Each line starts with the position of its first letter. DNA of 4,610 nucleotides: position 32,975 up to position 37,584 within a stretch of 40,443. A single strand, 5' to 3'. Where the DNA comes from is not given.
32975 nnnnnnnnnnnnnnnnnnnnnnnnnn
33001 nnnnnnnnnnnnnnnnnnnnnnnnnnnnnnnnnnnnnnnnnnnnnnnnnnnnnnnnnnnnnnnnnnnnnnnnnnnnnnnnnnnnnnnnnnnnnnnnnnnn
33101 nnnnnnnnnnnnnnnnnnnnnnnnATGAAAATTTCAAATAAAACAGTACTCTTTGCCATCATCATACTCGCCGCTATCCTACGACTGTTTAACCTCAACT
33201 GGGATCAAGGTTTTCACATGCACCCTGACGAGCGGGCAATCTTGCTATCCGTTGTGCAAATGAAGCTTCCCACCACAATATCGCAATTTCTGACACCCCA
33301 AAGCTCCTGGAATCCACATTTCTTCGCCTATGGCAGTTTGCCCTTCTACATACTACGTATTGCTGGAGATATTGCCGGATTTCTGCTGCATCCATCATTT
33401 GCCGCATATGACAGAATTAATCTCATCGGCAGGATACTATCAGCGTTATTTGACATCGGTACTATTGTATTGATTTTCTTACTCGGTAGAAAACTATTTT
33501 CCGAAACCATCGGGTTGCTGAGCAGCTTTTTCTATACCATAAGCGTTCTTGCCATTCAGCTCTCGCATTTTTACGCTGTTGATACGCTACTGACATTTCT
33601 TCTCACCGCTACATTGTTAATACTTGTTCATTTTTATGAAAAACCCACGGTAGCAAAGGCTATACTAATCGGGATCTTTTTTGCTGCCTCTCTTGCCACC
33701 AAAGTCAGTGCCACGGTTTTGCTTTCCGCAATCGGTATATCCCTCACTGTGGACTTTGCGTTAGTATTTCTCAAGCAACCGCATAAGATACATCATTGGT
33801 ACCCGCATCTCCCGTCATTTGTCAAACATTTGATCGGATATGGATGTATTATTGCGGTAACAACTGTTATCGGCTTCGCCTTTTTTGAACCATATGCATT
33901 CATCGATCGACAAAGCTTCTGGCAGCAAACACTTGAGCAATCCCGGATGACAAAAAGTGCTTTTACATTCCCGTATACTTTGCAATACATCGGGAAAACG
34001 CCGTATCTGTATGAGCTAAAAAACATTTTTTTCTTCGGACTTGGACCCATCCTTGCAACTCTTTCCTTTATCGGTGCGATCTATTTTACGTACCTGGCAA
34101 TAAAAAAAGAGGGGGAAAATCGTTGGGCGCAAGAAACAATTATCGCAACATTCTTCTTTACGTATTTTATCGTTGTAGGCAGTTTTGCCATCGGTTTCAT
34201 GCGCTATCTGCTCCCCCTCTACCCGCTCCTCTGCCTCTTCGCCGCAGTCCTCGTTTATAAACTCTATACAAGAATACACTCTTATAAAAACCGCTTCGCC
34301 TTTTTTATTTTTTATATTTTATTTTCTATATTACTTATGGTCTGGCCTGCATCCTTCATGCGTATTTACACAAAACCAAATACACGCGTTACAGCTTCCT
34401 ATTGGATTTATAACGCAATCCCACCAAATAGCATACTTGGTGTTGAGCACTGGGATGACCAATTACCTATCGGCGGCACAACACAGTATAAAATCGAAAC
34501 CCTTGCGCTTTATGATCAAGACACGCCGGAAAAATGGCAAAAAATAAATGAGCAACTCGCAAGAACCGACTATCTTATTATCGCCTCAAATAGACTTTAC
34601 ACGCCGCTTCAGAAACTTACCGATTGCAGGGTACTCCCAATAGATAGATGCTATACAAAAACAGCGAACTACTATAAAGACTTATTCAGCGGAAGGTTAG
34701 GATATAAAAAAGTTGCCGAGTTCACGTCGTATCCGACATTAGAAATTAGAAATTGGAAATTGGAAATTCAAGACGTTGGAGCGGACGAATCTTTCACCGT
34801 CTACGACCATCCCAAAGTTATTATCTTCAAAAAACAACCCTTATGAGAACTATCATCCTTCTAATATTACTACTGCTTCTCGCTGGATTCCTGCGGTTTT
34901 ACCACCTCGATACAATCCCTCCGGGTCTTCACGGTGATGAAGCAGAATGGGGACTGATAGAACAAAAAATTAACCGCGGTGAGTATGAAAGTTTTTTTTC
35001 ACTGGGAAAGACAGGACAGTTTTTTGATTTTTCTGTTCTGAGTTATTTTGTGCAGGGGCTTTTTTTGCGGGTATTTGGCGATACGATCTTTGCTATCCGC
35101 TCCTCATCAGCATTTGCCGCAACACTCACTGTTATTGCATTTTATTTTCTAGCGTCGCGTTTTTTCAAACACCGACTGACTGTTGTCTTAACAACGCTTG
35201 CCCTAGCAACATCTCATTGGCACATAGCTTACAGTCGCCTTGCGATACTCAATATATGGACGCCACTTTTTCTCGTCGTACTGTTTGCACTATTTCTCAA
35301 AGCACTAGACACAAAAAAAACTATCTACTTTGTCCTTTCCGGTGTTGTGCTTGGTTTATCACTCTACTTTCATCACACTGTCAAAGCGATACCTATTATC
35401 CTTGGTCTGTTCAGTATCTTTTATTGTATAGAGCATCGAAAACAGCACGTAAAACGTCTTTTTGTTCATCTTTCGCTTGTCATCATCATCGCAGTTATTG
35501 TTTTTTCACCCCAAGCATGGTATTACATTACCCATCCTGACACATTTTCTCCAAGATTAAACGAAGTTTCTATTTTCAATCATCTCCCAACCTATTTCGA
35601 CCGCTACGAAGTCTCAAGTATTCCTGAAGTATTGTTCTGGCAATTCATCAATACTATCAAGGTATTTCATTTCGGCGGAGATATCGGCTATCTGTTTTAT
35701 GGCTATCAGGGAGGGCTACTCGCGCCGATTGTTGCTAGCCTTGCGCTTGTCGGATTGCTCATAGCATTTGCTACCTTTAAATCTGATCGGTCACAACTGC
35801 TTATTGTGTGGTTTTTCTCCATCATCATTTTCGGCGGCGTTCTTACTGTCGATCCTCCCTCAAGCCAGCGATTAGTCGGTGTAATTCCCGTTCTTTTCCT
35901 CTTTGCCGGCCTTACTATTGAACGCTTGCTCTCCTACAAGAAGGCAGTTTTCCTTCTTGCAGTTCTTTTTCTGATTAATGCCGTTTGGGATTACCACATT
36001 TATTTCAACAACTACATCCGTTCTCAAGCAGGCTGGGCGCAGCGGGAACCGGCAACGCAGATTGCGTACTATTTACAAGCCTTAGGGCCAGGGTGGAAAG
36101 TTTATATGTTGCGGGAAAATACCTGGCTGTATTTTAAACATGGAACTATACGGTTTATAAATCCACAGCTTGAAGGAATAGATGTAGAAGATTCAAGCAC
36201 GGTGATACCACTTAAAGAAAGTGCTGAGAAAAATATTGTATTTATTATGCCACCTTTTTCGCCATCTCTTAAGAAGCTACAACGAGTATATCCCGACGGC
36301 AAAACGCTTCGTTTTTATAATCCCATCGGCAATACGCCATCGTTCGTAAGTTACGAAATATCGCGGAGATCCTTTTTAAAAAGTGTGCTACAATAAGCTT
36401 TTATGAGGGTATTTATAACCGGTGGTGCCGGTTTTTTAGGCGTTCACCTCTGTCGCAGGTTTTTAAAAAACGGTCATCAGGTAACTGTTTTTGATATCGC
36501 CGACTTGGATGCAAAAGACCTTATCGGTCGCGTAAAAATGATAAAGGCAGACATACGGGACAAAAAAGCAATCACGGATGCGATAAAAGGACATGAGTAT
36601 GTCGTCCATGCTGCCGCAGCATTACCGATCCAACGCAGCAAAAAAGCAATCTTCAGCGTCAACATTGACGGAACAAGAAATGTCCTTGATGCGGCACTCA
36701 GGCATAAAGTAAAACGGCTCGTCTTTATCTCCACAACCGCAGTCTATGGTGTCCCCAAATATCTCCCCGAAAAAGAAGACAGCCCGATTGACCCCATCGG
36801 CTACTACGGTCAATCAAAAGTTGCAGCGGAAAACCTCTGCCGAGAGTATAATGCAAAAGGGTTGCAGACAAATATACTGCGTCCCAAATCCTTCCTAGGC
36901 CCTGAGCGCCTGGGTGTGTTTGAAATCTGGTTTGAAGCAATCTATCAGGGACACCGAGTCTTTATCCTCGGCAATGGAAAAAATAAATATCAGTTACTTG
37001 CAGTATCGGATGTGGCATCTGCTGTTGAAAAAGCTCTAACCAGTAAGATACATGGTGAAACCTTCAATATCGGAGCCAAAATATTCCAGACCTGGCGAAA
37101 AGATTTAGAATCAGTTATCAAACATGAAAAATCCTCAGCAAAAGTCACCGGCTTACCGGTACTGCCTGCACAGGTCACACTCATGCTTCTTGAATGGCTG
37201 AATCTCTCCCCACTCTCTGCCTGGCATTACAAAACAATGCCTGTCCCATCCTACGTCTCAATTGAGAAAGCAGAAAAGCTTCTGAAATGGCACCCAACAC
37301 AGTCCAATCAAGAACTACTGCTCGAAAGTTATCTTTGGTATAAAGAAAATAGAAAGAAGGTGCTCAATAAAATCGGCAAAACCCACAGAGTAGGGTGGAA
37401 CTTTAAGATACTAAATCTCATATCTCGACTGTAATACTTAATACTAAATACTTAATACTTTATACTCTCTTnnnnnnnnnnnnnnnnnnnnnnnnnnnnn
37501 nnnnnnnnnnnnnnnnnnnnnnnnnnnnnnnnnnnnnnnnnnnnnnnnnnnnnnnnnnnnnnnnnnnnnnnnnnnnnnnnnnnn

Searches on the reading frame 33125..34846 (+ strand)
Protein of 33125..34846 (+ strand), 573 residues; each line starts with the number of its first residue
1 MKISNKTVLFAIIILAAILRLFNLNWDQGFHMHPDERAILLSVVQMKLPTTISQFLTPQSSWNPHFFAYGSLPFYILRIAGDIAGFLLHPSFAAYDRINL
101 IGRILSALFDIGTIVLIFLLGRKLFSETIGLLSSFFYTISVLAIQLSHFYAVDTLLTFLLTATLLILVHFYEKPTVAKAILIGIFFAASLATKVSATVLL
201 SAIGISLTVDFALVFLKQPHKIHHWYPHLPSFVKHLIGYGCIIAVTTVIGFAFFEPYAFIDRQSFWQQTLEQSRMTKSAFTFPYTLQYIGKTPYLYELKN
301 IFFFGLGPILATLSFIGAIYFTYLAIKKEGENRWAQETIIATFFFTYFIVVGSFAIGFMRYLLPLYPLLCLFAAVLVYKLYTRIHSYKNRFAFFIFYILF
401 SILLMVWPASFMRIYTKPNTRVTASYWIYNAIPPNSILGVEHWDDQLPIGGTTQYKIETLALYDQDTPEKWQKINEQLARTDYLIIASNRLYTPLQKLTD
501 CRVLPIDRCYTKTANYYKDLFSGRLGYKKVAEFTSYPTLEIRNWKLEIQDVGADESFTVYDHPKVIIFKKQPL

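Call 80: search_protein_families(library=pfam, max_evalue=0.00001, proteins=[window:33125-34846:+])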
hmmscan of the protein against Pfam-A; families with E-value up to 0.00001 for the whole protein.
window:33125-34846:+ (573 aa): 2 families
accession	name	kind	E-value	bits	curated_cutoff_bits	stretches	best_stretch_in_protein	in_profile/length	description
PF13231.12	PMT_2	-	2.6e-11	44.4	26.1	1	103-229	25-145/160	Dolichyl-phosphate-mannose-protein mannosyltransferase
PF02366.24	PMT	-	7.7e-07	29.4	22.7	1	103-238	86-220/245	Dolichyl-phosphate-mannose-protein mannosyltransferase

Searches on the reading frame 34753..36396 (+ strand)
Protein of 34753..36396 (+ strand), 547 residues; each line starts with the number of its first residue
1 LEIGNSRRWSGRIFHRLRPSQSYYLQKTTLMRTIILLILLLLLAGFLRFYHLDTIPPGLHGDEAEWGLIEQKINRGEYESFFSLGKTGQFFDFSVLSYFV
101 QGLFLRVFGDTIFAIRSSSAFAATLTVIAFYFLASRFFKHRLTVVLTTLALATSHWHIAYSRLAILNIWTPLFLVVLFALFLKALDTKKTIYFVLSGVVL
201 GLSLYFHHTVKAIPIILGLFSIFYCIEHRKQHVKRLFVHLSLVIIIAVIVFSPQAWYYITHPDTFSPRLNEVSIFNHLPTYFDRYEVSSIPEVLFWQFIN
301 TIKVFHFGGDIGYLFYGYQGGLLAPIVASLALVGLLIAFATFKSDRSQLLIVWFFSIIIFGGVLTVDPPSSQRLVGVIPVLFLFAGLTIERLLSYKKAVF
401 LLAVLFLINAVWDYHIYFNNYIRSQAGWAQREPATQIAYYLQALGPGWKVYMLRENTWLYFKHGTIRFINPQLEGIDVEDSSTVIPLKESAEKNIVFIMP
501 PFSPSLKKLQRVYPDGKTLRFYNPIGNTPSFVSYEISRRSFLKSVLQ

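Call 80: search_protein_families(library=pfam, max_evalue=0.00001, proteins=[window:34753-36396:+])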
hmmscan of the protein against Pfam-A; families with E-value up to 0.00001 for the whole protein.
window:34753-36396:+ (547 aa): 1 family
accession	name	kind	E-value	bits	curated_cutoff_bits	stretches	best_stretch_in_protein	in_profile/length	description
PF13231.12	PMT_2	-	1e-12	49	26.1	1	96-257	5-160/160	Dolichyl-phosphate-mannose-protein mannosyltransferase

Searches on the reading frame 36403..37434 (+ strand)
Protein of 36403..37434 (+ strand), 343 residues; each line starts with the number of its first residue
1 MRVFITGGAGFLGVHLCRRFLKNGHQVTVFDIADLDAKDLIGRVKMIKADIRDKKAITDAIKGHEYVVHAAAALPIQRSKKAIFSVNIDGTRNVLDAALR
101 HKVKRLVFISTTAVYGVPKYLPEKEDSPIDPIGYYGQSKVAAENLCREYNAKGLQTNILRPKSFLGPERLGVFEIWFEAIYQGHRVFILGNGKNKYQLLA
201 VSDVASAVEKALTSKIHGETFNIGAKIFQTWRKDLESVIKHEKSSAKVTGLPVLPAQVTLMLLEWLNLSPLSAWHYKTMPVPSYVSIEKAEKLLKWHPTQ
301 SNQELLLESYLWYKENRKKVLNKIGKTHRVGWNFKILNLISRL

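Call 80: search_protein_families(library=pfam, max_evalue=0.00001, proteins=[window:36403-37434:+])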
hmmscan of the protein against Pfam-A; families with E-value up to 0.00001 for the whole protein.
window:36403-37434:+ (343 aa): 8 families
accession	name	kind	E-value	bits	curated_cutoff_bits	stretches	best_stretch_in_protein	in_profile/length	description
PF01370.27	Epimerase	-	1.3e-47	162.7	20.9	1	3-224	1-240/240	NAD dependent epimerase/dehydratase family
PF01073.25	3Beta_HSD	-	3.7e-30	105.3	22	1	5-207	2-224/280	3-beta hydroxysteroid dehydrogenase/isomerase family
PF16363.11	GDP_Man_Dehyd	-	1.8e-29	103.7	27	1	4-305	1-328/332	GDP-mannose 4,6 dehydratase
PF07993.18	NAD_binding_4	-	9e-19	68.1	20.1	1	39-195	58-234/258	Male sterility protein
PF13460.12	NAD_binding_10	-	2.3e-18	67.2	27.2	1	7-165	1-147/184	NAD(P)H-binding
PF04321.23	RmlD_sub_bind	-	5.9e-18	65.4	27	1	1-160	1-147/287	RmlD substrate binding domain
PF02719.21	Polysacc_synt_2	-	5.4e-16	59.1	20.2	1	3-155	1-158/293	Polysaccharide biosynthesis protein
PF05368.20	NmrA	-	3e-06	27.5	27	1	2-111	4-107/298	NmrA-like family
